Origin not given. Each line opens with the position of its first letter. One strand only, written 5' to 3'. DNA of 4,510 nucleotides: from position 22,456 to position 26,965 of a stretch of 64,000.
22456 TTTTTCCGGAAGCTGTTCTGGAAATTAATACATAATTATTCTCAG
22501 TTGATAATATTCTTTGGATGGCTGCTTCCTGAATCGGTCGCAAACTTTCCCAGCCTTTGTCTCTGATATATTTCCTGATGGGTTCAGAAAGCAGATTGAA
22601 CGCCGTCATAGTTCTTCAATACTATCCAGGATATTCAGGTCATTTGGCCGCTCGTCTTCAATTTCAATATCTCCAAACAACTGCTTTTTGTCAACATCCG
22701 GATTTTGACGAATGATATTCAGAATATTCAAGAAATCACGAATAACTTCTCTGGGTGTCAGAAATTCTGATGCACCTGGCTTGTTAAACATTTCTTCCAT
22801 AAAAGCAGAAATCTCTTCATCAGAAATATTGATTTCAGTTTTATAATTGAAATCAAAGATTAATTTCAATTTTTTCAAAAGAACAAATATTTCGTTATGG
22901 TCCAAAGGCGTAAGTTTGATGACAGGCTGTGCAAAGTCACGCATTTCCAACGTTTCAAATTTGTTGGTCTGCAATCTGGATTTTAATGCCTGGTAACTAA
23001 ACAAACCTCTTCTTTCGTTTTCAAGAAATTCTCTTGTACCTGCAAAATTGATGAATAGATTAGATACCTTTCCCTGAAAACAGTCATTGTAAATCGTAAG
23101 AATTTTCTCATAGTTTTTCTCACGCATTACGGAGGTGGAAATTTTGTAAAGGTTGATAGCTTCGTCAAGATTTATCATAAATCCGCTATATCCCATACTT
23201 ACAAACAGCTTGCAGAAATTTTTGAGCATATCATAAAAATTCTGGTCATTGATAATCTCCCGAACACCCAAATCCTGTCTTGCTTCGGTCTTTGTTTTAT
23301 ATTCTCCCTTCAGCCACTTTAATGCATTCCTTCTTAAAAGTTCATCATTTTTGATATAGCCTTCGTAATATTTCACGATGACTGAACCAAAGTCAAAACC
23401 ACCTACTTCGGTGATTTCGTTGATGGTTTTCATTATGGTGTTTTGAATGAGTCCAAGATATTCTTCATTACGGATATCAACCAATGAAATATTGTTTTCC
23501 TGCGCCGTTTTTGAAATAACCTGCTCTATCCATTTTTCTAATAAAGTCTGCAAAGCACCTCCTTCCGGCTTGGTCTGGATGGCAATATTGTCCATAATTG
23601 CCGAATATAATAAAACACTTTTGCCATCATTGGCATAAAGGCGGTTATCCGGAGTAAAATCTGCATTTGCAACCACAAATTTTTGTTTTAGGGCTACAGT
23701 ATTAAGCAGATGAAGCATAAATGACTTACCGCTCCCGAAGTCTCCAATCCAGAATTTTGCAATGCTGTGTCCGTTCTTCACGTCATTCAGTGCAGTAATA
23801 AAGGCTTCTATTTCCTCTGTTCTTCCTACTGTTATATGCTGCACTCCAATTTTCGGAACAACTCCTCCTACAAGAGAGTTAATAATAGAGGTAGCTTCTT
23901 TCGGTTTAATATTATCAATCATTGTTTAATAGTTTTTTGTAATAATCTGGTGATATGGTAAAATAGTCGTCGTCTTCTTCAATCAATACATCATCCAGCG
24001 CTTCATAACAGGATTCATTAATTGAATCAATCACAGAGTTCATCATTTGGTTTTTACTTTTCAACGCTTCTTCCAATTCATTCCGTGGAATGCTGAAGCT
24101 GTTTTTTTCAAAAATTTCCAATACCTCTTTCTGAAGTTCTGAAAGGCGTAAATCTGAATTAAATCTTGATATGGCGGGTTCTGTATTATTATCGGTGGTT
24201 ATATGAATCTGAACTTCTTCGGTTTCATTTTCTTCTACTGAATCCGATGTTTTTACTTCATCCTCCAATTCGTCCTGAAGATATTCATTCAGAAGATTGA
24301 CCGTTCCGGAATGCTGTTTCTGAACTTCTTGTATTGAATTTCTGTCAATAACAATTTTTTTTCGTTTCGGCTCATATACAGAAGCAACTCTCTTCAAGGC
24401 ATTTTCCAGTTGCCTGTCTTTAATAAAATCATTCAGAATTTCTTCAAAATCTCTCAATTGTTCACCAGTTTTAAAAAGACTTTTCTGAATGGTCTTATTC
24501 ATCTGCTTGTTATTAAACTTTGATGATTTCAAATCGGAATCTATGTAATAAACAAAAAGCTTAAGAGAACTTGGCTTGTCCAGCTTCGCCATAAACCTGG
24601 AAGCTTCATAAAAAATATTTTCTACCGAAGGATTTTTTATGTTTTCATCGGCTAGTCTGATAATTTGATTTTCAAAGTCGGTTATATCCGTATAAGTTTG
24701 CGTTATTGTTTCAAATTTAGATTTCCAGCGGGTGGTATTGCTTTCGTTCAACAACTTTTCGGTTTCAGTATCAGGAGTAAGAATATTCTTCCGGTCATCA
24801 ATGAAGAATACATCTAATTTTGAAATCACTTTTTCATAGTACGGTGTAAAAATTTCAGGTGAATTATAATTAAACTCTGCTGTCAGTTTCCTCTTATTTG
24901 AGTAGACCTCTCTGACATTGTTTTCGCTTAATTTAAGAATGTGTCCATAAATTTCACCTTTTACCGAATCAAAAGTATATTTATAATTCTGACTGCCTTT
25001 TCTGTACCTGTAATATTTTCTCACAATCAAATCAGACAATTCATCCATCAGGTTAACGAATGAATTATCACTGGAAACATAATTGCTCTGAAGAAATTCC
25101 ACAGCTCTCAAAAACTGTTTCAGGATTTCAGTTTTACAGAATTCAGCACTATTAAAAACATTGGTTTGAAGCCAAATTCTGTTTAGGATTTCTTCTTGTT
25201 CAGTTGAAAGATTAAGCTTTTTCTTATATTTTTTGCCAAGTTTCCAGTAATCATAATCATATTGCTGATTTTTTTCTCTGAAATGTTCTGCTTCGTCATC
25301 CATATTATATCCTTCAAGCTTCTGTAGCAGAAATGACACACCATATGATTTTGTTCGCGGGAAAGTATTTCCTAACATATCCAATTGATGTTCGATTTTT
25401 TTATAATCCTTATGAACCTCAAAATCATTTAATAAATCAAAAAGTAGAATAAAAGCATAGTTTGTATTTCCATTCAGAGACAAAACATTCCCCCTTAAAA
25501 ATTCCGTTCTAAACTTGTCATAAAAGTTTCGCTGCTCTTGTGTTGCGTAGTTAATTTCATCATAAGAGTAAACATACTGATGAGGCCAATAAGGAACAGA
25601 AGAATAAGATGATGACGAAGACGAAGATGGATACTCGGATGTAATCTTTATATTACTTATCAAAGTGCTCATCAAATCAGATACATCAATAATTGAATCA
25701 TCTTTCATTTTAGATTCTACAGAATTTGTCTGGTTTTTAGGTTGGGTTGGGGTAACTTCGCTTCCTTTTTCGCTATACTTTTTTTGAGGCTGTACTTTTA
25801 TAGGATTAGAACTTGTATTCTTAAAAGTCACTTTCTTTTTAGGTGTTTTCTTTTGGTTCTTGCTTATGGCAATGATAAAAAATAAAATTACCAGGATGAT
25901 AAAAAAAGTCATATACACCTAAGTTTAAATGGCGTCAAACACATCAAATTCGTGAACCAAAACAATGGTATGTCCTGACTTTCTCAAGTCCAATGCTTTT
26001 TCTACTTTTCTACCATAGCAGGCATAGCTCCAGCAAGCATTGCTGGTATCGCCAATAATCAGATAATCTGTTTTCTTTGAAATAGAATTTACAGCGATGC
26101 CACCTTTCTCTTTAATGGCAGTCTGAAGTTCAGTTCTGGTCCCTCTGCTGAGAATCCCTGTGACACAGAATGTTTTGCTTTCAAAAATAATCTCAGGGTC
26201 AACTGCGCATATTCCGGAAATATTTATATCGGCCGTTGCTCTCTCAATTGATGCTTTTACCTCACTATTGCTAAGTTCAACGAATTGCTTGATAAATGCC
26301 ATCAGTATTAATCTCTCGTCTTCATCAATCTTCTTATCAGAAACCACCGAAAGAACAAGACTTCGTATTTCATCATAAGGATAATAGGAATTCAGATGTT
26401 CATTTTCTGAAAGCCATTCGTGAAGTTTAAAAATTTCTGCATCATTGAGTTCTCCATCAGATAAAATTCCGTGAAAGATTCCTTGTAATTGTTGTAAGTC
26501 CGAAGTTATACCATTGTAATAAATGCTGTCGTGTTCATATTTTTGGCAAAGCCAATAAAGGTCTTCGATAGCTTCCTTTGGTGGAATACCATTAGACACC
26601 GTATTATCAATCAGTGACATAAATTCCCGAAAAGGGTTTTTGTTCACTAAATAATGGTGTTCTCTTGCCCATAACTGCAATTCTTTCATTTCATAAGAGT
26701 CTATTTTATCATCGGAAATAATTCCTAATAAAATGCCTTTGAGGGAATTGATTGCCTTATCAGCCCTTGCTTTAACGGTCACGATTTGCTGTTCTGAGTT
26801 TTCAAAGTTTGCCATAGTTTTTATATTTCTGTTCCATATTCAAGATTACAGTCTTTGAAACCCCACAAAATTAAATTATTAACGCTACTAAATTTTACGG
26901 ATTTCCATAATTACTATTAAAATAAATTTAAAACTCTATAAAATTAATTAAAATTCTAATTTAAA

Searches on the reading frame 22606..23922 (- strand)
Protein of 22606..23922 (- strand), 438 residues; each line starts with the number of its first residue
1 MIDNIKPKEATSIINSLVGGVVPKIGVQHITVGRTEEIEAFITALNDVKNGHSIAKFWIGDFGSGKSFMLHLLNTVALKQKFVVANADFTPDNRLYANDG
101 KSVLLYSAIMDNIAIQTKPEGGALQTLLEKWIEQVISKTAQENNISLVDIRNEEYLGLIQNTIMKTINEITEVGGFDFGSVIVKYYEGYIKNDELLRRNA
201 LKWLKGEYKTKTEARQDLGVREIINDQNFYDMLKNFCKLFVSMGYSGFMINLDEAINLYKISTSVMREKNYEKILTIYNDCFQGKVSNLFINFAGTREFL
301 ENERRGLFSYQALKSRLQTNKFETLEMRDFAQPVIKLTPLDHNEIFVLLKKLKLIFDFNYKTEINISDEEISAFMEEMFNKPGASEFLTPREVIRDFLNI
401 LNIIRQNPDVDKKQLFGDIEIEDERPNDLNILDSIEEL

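Call 7: search_protein_families(library=pfam, proteins=[window:22606-23922:-], max_evalue=0.01)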
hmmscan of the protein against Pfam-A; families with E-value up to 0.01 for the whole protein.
window:22606-23922:- (438 aa): 2 families
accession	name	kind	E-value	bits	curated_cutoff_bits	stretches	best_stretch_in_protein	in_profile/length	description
PF10923.14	BrxC_BrxD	-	1.2e-146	489.3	22.2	1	5-417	1-411/414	BREX system ATP-binding protein BrxC/D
PF13191.12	AAA_16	-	0.0038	18.2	32.6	0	32-91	3-62/167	AAA ATPase domain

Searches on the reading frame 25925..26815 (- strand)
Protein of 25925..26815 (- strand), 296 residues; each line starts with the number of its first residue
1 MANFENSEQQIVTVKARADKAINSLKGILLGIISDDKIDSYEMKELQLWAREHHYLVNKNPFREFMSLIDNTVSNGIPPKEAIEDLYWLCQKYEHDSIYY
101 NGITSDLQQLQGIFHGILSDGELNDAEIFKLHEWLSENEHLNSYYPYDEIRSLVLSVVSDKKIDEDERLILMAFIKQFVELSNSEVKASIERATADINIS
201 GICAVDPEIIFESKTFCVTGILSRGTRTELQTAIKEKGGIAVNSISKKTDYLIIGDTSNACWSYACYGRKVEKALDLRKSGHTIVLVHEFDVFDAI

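Call 7: search_protein_families(library=pfam, proteins=[window:25925-26815:-], max_evalue=0.01)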
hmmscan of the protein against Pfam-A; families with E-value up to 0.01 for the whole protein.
window:25925-26815:- (296 aa): 2 families
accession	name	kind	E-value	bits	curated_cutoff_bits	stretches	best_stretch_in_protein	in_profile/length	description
PF00533.33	BRCT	-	8.6e-10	39.2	21.3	1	207-266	2-52/78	BRCA1 C Terminus (BRCT) domain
PF16589.12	BRCT_2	-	0.0013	19.4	27.3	1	210-264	2-56/86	BRCT domain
